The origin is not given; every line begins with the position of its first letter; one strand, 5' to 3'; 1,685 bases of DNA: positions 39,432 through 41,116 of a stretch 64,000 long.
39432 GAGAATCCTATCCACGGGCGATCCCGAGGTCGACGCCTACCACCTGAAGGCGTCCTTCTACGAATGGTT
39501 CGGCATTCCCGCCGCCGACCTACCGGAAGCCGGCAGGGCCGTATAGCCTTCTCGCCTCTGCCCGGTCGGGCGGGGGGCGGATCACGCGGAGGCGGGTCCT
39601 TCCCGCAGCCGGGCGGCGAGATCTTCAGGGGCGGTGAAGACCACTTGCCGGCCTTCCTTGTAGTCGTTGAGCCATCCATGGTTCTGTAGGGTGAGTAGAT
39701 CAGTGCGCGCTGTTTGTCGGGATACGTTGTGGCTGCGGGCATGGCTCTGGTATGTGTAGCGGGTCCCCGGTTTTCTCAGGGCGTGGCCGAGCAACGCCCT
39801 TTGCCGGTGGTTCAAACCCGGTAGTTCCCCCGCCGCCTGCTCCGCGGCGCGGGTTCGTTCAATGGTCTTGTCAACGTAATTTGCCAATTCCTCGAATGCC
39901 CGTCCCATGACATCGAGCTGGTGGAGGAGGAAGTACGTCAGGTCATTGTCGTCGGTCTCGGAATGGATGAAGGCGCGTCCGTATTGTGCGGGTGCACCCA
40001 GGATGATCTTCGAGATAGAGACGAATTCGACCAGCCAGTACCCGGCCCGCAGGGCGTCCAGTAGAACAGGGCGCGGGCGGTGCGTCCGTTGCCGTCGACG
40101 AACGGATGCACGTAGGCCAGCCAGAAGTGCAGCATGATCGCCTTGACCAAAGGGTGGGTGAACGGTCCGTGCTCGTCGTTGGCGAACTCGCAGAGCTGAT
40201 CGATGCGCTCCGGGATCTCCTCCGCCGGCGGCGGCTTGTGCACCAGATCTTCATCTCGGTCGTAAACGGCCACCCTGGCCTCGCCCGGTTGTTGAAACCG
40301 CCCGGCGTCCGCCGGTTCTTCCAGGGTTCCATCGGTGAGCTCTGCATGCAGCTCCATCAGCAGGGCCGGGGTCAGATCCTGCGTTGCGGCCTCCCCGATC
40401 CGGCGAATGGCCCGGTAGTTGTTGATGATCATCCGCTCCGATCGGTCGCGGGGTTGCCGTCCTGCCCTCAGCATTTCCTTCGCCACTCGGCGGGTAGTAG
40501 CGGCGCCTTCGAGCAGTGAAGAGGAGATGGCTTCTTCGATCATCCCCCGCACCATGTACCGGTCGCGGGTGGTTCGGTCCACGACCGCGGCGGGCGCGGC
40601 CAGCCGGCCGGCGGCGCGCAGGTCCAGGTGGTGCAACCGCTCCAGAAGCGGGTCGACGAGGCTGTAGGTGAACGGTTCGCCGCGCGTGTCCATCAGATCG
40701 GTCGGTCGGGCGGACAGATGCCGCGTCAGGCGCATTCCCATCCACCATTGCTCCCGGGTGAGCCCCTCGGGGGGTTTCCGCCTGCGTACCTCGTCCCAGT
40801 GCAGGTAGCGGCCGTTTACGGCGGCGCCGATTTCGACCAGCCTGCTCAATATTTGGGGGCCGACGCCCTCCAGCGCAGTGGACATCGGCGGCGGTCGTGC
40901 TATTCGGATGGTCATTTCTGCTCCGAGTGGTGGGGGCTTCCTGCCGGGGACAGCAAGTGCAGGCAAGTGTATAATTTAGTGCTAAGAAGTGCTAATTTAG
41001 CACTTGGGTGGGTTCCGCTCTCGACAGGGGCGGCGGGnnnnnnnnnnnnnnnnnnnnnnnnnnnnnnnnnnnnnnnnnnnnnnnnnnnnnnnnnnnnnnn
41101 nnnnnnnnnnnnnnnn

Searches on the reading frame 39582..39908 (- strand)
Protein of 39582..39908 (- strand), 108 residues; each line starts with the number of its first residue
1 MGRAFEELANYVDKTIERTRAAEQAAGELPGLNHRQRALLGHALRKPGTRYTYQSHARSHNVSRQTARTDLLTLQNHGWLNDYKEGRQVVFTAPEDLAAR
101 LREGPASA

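Call 3: search_protein_families(library=pfam, proteins=[window:39582-39908:-], max_evalue=0.01)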
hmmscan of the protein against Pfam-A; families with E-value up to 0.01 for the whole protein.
window:39582-39908:- (108 aa): 1 family
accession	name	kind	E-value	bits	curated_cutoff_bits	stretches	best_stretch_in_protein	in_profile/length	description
PF21248.3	SoFic-like_C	-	0.0061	17.2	27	0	58-94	38-74/76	Protein adenylyltransferase SoFic-like, C-terminal domain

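Call 5: search_protein_families(library=ncbifam, proteins=[window:39582-39908:-], max_evalue=0.1)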
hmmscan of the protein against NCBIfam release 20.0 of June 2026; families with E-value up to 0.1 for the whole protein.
window:39582-39908:- (108 aa): 1 family
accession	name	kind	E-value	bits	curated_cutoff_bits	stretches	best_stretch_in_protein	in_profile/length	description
TIGR02431.1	pcaR_pcaU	subfamily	0.048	13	284.75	1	49-82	23-56/248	beta-ketoadipate pathway transcriptional regulators, PcaR/PcaU/PobR family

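Call 6: search_protein_families(library=padloc, proteins=[window:39582-39908:-], max_evalue=0.1)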
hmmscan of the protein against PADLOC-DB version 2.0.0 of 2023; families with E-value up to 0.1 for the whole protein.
window:39582-39908:- (108 aa): 3 families
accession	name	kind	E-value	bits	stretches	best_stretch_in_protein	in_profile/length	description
PDLC03963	SoFic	-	2.5e-05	21.8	1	13-95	275-353/361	-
PDLC04368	PDC-M05A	-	0.00051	17.9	1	34-96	13-75/201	-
PDLC01438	Csa3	-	0.0022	16.1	1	29-99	142-208/305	"CAS-I,CAS-II,CAS-III,CAS-IV,CAS-V,CAS-VI; associated_signaling"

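Call 90: search_protein_families(library=ncbifam, proteins=[L018:10324-11943:-, L018:12003-12449:-], max_evalue=0.01)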
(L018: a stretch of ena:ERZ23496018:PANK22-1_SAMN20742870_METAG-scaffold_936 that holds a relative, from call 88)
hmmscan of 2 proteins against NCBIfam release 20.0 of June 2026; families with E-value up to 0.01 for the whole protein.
L018:10324-11943:- (539 aa): 0 families

L018:12003-12449:- (148 aa): 1 family
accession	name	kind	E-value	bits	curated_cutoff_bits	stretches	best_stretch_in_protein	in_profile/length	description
NF052432.1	TC0500_fam_Inc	equivalog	0.0023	17.3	240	1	50-115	34-96/214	TC0500 family inclusion membrane protein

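Call 101: search_protein_families(library=pfam, proteins=[L018:10324-11943:-], max_evalue=0.05)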
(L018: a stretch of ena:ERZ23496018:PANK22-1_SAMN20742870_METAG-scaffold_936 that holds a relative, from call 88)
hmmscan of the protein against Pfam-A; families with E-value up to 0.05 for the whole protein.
L018:10324-11943:- (539 aa): 1 family
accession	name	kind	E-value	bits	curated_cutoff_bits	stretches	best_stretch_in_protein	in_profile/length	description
PF00395.25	SLH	-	3.4e-05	24.2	20.8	1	153-184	14-44/44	S-layer homology domain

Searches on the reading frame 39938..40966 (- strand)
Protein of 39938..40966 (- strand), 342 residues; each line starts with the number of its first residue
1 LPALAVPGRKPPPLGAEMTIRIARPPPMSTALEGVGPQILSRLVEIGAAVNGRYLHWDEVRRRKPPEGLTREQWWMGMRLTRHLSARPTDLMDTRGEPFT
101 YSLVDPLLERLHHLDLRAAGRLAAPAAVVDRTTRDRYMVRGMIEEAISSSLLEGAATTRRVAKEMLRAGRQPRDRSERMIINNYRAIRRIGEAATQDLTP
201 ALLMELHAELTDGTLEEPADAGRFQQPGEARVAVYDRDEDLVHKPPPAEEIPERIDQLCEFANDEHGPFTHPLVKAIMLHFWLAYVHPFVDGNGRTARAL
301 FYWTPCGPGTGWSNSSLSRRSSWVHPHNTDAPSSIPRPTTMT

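Call 3: search_protein_families(library=pfam, proteins=[window:39938-40966:-], max_evalue=0.01)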
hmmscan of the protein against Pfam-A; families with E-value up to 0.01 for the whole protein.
window:39938-40966:- (342 aa): 1 family
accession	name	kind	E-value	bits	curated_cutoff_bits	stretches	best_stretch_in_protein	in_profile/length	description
PF02661.23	Fic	-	2.3e-19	70.4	24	1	198-303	2-91/93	Fic/DOC family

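Call 5: search_protein_families(library=ncbifam, proteins=[window:39938-40966:-], max_evalue=0.1)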
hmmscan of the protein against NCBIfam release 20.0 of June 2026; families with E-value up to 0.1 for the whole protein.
window:39938-40966:- (342 aa): 3 families
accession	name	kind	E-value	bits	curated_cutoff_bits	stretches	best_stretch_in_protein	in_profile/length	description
NF046030.1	ProtAdlyltaseSoFic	equivalog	4.6e-06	25.8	550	1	237-300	144-206/361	protein adenylyltransferase Fic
TIGR02613.1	mob_myst_B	hypoth_equivalog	0.00017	21.6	124.4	1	275-300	111-136/186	mobile mystery protein B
NF041381.1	XopAC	subfamily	0.00026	19.8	450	1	196-303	302-409/451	XopAC/AvrAC family type III secretion system effector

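Call 6: search_protein_families(library=padloc, proteins=[window:39938-40966:-], max_evalue=0.1)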
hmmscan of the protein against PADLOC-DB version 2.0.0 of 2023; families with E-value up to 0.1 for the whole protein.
window:39938-40966:- (342 aa): 9 families
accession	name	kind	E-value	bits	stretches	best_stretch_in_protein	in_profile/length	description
PDLC03963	SoFic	-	1.9e-28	97.9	1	141-301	56-208/361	-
PDLC04966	PDC-S24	-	4.3e-13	46.9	1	185-301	221-332/497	-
PDLC04836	PDC-S04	-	7.9e-09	33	1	181-302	72-184/244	-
PDLC04840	PDC-S04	-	2.5e-06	25.4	1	181-303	54-172/227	-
PDLC04839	PDC-S04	-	4.3e-05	21.3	1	272-301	125-155/205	-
PDLC04837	PDC-S04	-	0.0001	19.7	1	181-301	68-179/234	-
PDLC04838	PDC-S04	-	0.00055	17.8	1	282-301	139-158/209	-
PDLC04963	PDC-S23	-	0.043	11.3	1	275-302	231-258/312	-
PDLC04965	PDC-S23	-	0.08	10.3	0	275-303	248-276/327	-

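Call 85: list_cluster_members(proteins=[window:39941-40915:-, window:39941-40885:-, window:39585-39908:-, window:39941-40966:-])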
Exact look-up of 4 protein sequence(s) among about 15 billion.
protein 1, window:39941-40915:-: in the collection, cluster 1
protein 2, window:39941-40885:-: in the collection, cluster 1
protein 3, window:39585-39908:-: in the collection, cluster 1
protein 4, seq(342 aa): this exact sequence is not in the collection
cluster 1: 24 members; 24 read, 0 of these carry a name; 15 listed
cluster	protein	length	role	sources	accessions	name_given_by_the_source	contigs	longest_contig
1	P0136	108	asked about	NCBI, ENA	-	-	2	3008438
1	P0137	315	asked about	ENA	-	-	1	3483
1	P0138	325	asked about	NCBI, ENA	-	-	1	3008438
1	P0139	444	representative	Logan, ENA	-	-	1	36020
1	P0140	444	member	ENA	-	-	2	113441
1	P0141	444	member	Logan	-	-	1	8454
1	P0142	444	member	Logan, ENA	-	-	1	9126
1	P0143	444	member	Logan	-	-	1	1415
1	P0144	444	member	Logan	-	-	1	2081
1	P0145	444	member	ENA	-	-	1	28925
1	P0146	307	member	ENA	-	-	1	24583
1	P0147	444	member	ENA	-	-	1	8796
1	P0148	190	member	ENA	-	-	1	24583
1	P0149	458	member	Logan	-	-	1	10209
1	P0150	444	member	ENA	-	-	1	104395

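Call 87: find_encoding_contigs(protein=window:39941-40885:-, flank=5000, max_places=5)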
Protein window:39941-40885:- (315 aa): 1 contig read that carries it; 1 place shown.
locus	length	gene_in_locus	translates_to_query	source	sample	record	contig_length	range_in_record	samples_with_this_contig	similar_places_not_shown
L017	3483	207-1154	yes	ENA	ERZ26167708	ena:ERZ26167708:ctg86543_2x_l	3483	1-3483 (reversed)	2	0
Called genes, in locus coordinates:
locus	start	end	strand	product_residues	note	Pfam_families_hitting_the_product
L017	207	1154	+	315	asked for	PF02661:Fic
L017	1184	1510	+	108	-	-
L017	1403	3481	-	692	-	?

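Call 88: find_encoding_contigs(protein=P0146, flank=8000, max_places=3)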
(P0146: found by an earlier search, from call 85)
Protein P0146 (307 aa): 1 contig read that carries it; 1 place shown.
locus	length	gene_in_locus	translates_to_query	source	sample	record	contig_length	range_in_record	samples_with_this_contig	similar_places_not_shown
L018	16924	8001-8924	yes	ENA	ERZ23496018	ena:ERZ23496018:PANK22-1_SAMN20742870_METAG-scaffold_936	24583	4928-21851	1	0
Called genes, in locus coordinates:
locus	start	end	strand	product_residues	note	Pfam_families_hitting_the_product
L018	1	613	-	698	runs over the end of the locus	PF17650:RACo_linker, PF17651:Raco_middle, PF14574:RACo_C_ter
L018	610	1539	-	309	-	PF00809:Pterin_bind, PF03599:CdhD (weak)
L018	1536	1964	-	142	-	PF13769:Virulence_fact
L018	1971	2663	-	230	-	PF07796:DUF1638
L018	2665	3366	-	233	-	PF02607:B12-binding_2, PF02310:B12-binding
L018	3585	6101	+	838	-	PF01266:DAO, PF01494:FAD_binding_3 (faint), PF16350:FAO_M, PF01571:GCV_T, PF08669:GCV_T_C (weak)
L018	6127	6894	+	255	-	PF01012:ETF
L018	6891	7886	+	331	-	PF01012:ETF, PF00766:ETF_alpha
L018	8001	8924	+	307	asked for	-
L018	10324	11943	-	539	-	-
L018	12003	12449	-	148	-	PF13828:DUF4190 (faint)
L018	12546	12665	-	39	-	-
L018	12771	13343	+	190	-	-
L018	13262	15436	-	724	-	PF13173:AAA_14, PF13635:DUF4143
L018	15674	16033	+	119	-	PF12844:HTH_19 (weak), PF13560:HTH_31, PF01381:HTH_3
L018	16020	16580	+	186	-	-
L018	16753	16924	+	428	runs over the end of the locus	PF07690:MFS_1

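Call 90: search_protein_families(library=ncbifam, proteins=[L018:10324-11943:-, L018:12003-12449:-], max_evalue=0.01)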
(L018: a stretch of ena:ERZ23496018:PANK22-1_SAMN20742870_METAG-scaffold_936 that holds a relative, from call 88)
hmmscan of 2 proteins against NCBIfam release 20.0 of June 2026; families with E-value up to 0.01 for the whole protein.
L018:10324-11943:- (539 aa): 0 families

L018:12003-12449:- (148 aa): 1 family
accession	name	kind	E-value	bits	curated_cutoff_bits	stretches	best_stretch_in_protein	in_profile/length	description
NF052432.1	TC0500_fam_Inc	equivalog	0.0023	17.3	240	1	50-115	34-96/214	TC0500 family inclusion membrane protein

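Call 101: search_protein_families(library=pfam, proteins=[L018:10324-11943:-], max_evalue=0.05)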
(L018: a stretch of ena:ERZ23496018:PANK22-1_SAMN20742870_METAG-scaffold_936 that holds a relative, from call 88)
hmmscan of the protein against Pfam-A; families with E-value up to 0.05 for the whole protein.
L018:10324-11943:- (539 aa): 1 family
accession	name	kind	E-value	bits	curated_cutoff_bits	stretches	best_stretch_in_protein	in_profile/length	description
PF00395.25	SLH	-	3.4e-05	24.2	20.8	1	153-184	14-44/44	S-layer homology domain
